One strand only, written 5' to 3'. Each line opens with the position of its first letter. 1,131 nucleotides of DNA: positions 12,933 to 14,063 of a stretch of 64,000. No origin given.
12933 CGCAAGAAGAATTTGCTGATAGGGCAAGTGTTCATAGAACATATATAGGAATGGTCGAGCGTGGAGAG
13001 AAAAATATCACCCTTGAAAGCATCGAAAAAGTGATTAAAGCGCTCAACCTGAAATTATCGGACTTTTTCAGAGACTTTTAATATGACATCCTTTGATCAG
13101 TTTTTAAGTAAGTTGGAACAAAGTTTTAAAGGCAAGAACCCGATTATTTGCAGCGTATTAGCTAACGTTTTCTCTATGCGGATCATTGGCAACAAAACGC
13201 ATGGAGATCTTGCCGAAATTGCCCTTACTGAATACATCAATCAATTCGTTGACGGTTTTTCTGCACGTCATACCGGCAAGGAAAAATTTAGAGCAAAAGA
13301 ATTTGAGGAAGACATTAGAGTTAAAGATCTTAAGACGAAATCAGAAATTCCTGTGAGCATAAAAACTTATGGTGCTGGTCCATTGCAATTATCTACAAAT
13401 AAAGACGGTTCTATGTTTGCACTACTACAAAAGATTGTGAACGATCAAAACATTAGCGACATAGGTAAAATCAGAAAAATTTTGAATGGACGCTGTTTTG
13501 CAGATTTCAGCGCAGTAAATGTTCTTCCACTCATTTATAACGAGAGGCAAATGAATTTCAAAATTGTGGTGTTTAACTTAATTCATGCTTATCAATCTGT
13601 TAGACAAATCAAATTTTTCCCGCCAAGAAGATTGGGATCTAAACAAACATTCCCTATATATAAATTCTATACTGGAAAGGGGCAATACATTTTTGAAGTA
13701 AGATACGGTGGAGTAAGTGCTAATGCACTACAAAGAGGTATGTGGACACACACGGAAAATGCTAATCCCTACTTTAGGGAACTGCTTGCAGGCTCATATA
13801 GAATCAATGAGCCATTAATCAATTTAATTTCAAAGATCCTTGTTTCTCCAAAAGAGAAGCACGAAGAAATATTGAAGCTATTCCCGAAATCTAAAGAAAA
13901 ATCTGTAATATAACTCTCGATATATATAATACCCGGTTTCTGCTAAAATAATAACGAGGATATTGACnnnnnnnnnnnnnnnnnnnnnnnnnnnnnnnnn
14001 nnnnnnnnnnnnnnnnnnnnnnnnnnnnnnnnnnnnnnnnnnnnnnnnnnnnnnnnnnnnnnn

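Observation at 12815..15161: C-R-M Type II restriction-modification operon with a C-box-like operator, adjacent to tRNA-Pro/tRNA-Leu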

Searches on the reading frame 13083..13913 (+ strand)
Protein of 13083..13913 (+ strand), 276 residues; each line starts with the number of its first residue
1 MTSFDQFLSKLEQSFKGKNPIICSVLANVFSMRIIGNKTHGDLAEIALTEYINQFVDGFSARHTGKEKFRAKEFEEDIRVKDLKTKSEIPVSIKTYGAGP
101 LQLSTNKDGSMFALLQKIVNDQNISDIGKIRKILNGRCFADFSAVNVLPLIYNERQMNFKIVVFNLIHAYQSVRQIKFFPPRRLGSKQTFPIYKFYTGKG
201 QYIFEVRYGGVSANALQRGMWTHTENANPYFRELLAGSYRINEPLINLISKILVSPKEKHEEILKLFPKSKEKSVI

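Call 4: search_protein_families(library=pfam, proteins=[window:13083-13913:+], max_evalue=1)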
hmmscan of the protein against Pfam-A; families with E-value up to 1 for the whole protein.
window:13083-13913:+ (276 aa): 0 families

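Call 5: search_protein_families(library=ncbifam, proteins=[window:13083-13913:+], max_evalue=1)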
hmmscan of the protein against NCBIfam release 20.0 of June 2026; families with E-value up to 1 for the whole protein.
window:13083-13913:+ (276 aa): 0 families

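Call 6: search_protein_families(library=padloc, proteins=[window:13083-13913:+], max_evalue=1)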
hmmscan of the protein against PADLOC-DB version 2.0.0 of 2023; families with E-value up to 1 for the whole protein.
window:13083-13913:+ (276 aa): 1 family
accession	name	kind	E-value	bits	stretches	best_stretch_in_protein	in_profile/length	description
PDLC03568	REase_II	-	2.5e-65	218.6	1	4-265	6-264/281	Type II restriction enzyme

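Call 7: search_solved_structures(query=window:13083-13913:+, max_evalue=10, show_alignments=2)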
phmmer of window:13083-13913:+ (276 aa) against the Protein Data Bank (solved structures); distinct sequences matched with E-value up to 10: 1.
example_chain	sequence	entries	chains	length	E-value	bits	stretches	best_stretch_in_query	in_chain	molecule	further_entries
8f7n_A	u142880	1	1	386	1.7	11.3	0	25-74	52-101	Methyl-accepting chemotaxis protein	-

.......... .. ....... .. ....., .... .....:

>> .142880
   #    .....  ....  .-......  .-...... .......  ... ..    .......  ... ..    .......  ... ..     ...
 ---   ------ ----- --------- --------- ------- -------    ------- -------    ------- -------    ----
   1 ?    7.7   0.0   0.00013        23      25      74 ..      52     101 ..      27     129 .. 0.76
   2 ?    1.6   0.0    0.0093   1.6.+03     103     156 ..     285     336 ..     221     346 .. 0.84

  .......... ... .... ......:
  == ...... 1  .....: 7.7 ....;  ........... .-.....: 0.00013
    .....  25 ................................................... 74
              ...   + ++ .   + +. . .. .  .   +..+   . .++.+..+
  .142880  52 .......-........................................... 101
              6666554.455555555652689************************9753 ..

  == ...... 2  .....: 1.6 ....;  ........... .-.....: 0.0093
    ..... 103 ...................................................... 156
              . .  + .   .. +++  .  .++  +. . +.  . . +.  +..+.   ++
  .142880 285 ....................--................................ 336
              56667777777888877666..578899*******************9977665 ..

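Call 10: find_homologous_proteins(query=window:13083-13913:+)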
Query window:13083-13913:+ (276 aa): 3568 proteins with E <= 0.001 among 4126 candidates; the best 120 are listed.
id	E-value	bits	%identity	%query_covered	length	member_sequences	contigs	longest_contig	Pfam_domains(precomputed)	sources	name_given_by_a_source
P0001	1.2e-179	613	100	100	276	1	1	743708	-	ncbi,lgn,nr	ncbi:MAG: hypothetical protein PHE48_02930 [Candidatus Daviesbacteria bacterium]|nr:hypothetical pro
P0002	1.9e-147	508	82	100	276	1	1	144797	-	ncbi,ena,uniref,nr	ncbi:MAG: hypothetical protein A2172_03445 [Candidatus Woykebacteria bacterium RBG_13_40_15]|uniref:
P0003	9.4e-136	469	78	100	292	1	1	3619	-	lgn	-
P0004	6.1e-135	467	77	100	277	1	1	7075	-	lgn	-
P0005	6.3e-135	467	76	100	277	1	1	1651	-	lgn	-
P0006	2.6e-134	465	75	100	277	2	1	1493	-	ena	-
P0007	1.6e-133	462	75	100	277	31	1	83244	-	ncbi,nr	ncbi:hypothetical protein A3I55_03060 [Candidatus Woesebacteria bacterium RIFCSPLOWO2_02_FULL_42_10]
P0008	1.8e-131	455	73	100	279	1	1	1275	-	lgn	-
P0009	6.5e-131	454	75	100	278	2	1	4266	-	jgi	jgi:hypothetical protein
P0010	9.6e-131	453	73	100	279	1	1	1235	-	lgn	-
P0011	1.9e-130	452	75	100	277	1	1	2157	-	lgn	-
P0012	2.8e-130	452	75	99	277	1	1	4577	-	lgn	-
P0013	3.4e-130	451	73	99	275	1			-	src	-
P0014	1.9e-129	449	74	100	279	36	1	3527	-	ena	-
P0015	1.9e-128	446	71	97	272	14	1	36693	-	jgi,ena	-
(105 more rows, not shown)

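Call 19: find_related_loci(query=A1, collection=genome_contigs, flank=4000)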
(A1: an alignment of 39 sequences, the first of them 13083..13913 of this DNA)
Query A1 (276 aa) in genome_contigs; peptide patterns used: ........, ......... (x = any residue, [..] = any of these).
474 stretches matched a pattern; 464 encode a relative of the query (tblastn E <= 1e-3); the best 80 are kept; 80 distinct loci.
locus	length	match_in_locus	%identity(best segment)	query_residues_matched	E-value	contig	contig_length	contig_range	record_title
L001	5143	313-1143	75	1-276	2e-141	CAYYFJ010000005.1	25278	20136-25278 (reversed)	MAG TPA_asm: uncultured Candidatus Saccharibacteria bacterium isolate binchicken_co125_814 genome assembly, contig: NODE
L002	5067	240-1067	75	1-276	4e-141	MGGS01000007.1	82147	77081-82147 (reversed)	MAG: Candidatus Woesebacteria bacterium RIFCSPHIGHO2_02_FULL_42_20 rifcsphigho2_02_scaffold_2208, whole genome shotgun s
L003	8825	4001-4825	72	2-276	1e-135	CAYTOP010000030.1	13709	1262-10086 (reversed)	MAG TPA_asm: uncultured Gammaproteobacteria bacterium isolate SRP050083_co1_427 genome assembly, contig: NODE_1960_lengt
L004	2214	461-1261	72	1-267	3e-142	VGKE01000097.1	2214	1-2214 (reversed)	MAG: Candidatus Nealsonbacteria bacterium isolate M_DeepCast_400m_m2_122 M_DeepCast_400m_m2_122_Ga0194112_10127058, whol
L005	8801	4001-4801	71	1-267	2e-133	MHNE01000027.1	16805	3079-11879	MAG: Candidatus Portnoybacteria bacterium RIFCSPLOWO2_01_FULL_43_11 rifcsplowo2_01_scaffold_8271, whole genome shotgun s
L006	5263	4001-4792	72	4-267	9e-133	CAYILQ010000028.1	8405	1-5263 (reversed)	MAG TPA_asm: uncultured Candidatus Saccharibacteria bacterium isolate ERP119705_co24_158 genome assembly, contig: NODE_1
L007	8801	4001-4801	71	1-267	2e-132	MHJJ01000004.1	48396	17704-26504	MAG: Candidatus Harrisonbacteria bacterium RIFCSPLOWO2_01_FULL_44_18 rifcsplowo2_01_scaffold_1592, whole genome shotgun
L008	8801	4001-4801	71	1-267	3e-132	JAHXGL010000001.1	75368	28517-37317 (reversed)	MAG: Candidatus Nealsonbacteria bacterium isolate Unc1 Unc1_contig_1, whole genome shotgun sequence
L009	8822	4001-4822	72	4-276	4e-132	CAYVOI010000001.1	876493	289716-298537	MAG TPA_asm: uncultured Gammaproteobacteria bacterium isolate SRP273308_co1_307 genome assembly, contig: NODE_2_length_8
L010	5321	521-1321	72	1-267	3e-132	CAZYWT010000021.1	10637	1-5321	MAG TPA_asm: uncultured Candidatus Saccharibacteria bacterium isolate SRP141376_co2_245 genome assembly, contig: NODE_11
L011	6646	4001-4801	71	1-267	3e-132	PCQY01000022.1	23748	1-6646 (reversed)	MAG: candidate division WWE3 bacterium CG23_combo_of_CG06-09_8_20_14_all_40_14 CG23_scaffold_694_c, whole genome shotgun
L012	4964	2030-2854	72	2-276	9e-133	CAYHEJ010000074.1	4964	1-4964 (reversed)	MAG TPA_asm: uncultured Gammaproteobacteria bacterium isolate ERP119705_co10_156 genome assembly, contig: NODE_13125_len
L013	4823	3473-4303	69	1-275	1e-132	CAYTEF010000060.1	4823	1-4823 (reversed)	MAG TPA_asm: uncultured Candidatus Saccharibacteria bacterium isolate SRP178908_co2_71 genome assembly, contig: NODE_143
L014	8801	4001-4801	70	1-267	2e-131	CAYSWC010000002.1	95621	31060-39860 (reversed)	MAG TPA_asm: uncultured Candidatus Saccharibacteria bacterium isolate SRP178908_co1_13 genome assembly, contig: NODE_97_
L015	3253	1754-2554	70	1-267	5e-136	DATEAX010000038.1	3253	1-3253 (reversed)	MAG TPA_asm: Patescibacteria group bacterium isolate SMAG_U8229 k141_1141645, whole genome shotgun sequence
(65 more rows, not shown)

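Call 26: search_dna_similar(query=window:13083-13913:+, collection=plasmids, mode=protein, max_rows=15)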
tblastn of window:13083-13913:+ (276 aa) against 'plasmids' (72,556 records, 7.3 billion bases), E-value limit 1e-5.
No match.

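Call 28: predict_structure(alignment_id=A1)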
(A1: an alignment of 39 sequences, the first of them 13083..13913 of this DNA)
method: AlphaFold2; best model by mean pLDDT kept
length: 276 residues; sequences in the alignment: 39
mean_pLDDT: 85.7   pTM: 0.81
mean pLDDT of the five models: 85.7, 84.5, 80.6, 80.3, 75.8
residues with pLDDT >= 90: 152; 70-90: 90; 50-70: 24; < 50: 10
segments of 3 or more residues with pLDDT < 50: 67-74
pLDDT, mean of each block of 10 residues (from residue 1): 89 88 91 73 87 93 62 64 92 84 71 92 96 91 84 91 92 97 88 95 87 73 91 92 91 94 83 55
secondary structure, 60 per line:
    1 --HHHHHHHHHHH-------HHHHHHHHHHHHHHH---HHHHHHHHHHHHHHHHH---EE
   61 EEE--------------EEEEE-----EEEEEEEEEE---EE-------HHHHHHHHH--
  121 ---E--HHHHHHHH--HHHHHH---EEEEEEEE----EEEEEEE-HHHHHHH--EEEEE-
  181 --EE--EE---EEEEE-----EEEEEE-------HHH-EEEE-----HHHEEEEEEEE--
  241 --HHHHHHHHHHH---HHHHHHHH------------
elements in order: H3-13 H21-35 H39-55 E59-63 E78-82 E88-97 H110-118 H127-134 H137-142 E146-153 E158-164 H166-172 E175-179 E192-196 E202-207 E219-222 E231-238 H243-253 H257-264

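Call 31: search_protein_representatives(protein=window:13083-13913:+)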
Query: 276 residues. Proteins with E-value up to 0.001 (for the whole library): 179; up to 1e-10: 107; up to 1e-30: 40. The best 150 are listed.
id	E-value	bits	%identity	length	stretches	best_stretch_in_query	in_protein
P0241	6.6e-91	320.8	59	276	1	1-268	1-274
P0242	3.3e-78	279.2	71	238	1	2-183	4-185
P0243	1.4e-69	250.9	45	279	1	3-269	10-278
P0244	1.1e-58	215.3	72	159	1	1-138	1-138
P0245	1.7e-58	214.6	43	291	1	3-272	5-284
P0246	4.3e-56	206.7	39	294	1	4-267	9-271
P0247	1.3e-54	201.8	59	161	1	111-269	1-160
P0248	1.5e-54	201.7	44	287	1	1-261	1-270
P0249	4.6e-54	200.1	45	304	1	4-259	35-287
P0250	2.1e-51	191.3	43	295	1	1-270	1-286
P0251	2.5e-51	191.1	44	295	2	80-269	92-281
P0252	8.6e-51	189.3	44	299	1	6-258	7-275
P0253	1.7e-49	185.1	45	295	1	23-273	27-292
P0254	4.4e-49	183.7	43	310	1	3-269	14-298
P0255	2.4e-48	181.3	46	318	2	4-164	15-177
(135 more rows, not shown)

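Call 32: fold_search(model_id=the predicted structure, library=pdb)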
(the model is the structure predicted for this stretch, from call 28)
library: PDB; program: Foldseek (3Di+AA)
matches with E <= 10: 690; with E <= 0.001: 0
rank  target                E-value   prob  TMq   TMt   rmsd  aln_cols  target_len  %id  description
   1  2wcw_D                7.5e-03  0.87  0.21  0.38   7.1       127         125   12  1.6A resolution structure of Archaeoglobus fulgidus Hjc, a Holliday junction resolvase from an archaeal hyperthermophi (released 2009-03-24)
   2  2wiw_B                8.5e-03  0.69  0.19  0.33   7.2       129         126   13  Crystal structures of Holliday junction resolvases from Archaeoglobus fulgidus bound to DNA substrate (released 2009-05-26)
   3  2fkc_A                9.1e-03  0.72  0.31  0.34   9.4       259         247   12  Crystal Form I of Pre-Reactive Complex of Restriction Endonuclease HinP1I with Cognate DNA and Calcium Ion (released 2006-02-21)
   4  9qcc_Y                9.7e-03  0.69  0.22  0.17   6.9       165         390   11  Activated XauSPARDA filament assembly with bound dsDNA substrate (released 2025-12-17)
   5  5tgq                  1.2e-02  0.75  0.21  0.25  11.7       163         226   16  Restriction-modification system Type II R.SwaI, DNA free (released 2016-12-21)
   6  2wiz_A                1.5e-02  0.51  0.17  0.29   7.4       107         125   13  Crystal structures of Holliday junction resolvases from Archaeoglobus fulgidus bound to DNA substrate (released 2009-05-26)
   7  2wcz_A                1.8e-02  0.51  0.18  0.32   8.2       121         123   12  1.6A resolution structure of Archaeoglobus fulgidus Hjc, a Holliday junction resolvase from an archaeal hyperthermophi (released 2009-03-24)
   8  9qcc_M                1.9e-02  0.51  0.20  0.15   7.1       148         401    9  Activated XauSPARDA filament assembly with bound dsDNA substrate (released 2025-12-17)
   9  2wcw_A                1.9e-02  0.47  0.17  0.31  10.4       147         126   11  1.6A resolution structure of Archaeoglobus fulgidus Hjc, a Holliday junction resolvase from an archaeal hyperthermophi (released 2009-03-24)
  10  2wj0_A                2.1e-02  0.90  0.22  0.42   6.8       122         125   14  Crystal structures of Holliday junction resolvases from Archaeoglobus fulgidus bound to DNA substrate (released 2009-05-26)
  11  2wj0_B                2.1e-02  0.77  0.21  0.40   7.1       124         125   11  Crystal structures of Holliday junction resolvases from Archaeoglobus fulgidus bound to DNA substrate (released 2009-05-26)
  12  2wiz_B                2.5e-02  0.63  0.18  0.33   7.3       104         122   12  Crystal structures of Holliday junction resolvases from Archaeoglobus fulgidus bound to DNA substrate (released 2009-05-26)
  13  2wiw_A                3.0e-02  0.44  0.20  0.36   9.0       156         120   12  Crystal structures of Holliday junction resolvases from Archaeoglobus fulgidus bound to DNA substrate (released 2009-05-26)
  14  2wcz_B                3.0e-02  0.41  0.18  0.34   9.6       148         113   11  1.6A resolution structure of Archaeoglobus fulgidus Hjc, a Holliday junction resolvase from an archaeal hyperthermophi (released 2009-03-24)
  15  1ynm                  3.2e-02  0.38  0.30  0.33  11.0       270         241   12  Crystal structure of restriction endonuclease HinP1I (released 2005-05-03)
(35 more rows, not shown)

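Call 38: find_encoding_contigs(protein=P0002, flank=6000, max_places=2)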
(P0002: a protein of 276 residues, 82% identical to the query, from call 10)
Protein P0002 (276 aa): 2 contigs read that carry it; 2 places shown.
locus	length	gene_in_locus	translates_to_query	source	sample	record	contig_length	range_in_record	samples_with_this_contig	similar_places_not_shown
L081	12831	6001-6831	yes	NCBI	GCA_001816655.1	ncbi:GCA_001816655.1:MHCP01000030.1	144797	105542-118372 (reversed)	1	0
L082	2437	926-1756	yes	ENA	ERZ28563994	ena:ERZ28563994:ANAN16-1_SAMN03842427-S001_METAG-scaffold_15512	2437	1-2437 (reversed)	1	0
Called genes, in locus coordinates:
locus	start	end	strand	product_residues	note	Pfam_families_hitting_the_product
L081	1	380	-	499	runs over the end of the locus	-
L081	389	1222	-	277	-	-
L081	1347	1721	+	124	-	-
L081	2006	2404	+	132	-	-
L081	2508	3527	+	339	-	-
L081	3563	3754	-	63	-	-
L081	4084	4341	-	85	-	-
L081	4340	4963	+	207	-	PF12686:DUF3800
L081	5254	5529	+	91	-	PF13560:HTH_31 (weak), PF12844:HTH_19 (weak), PF01381:HTH_3, PF13443:HTH_26 (faint)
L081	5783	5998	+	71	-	PF13560:HTH_31, PF12844:HTH_19 (weak), PF13443:HTH_26 (weak), PF01381:HTH_3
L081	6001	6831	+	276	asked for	-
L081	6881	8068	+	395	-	PF02086:MethyltransfD12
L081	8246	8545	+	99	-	-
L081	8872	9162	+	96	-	PF05973:Gp49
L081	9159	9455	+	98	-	PF01381:HTH_3, PF13443:HTH_26 (weak), PF13560:HTH_31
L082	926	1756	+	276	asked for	-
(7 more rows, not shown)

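Call 51: search_solved_structures(query=A1, max_evalue=10)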
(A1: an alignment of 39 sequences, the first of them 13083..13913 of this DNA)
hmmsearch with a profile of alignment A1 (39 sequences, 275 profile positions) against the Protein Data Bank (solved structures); distinct sequences matched with E-value up to 10: 4.
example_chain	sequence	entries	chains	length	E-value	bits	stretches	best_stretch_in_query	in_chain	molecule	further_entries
7xxn_A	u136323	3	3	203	0.26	13.8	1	17-50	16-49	Hemagglutinin/protease regulatory protein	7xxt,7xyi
7y4j_A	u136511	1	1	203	0.26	13.8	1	17-50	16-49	Hemagglutinin/protease regulatory protein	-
7xy0_A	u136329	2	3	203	0.26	13.8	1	17-50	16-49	Hemagglutinin/protease regulatory protein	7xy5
7amn_B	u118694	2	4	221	0.89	12.1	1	19-50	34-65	HTH-type transcriptional regulator LuxR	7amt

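Call 53: find_related_loci(query=A1, collection=viral_contigs, flank=6000)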
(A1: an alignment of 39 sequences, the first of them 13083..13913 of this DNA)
Query A1 (276 aa) in viral_contigs; peptide patterns used: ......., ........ (x = any residue, [..] = any of these).
13 stretches matched a pattern; 4 encode a relative of the query (tblastn E <= 1e-3); 4 distinct loci.
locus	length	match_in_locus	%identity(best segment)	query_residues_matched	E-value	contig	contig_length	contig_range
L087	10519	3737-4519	44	1-264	2e-72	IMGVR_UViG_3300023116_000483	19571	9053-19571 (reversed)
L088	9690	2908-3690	44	1-264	2e-72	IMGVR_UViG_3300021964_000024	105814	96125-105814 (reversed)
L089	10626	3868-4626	44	13-265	9e-65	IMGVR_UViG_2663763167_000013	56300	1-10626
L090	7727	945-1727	44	1-264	2e-72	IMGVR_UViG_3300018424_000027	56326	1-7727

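Call 54: search_dna_similar(query=window:13083-13913:+, collection=phages, mode=protein, max_rows=10)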
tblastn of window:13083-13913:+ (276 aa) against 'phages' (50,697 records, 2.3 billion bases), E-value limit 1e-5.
No match.
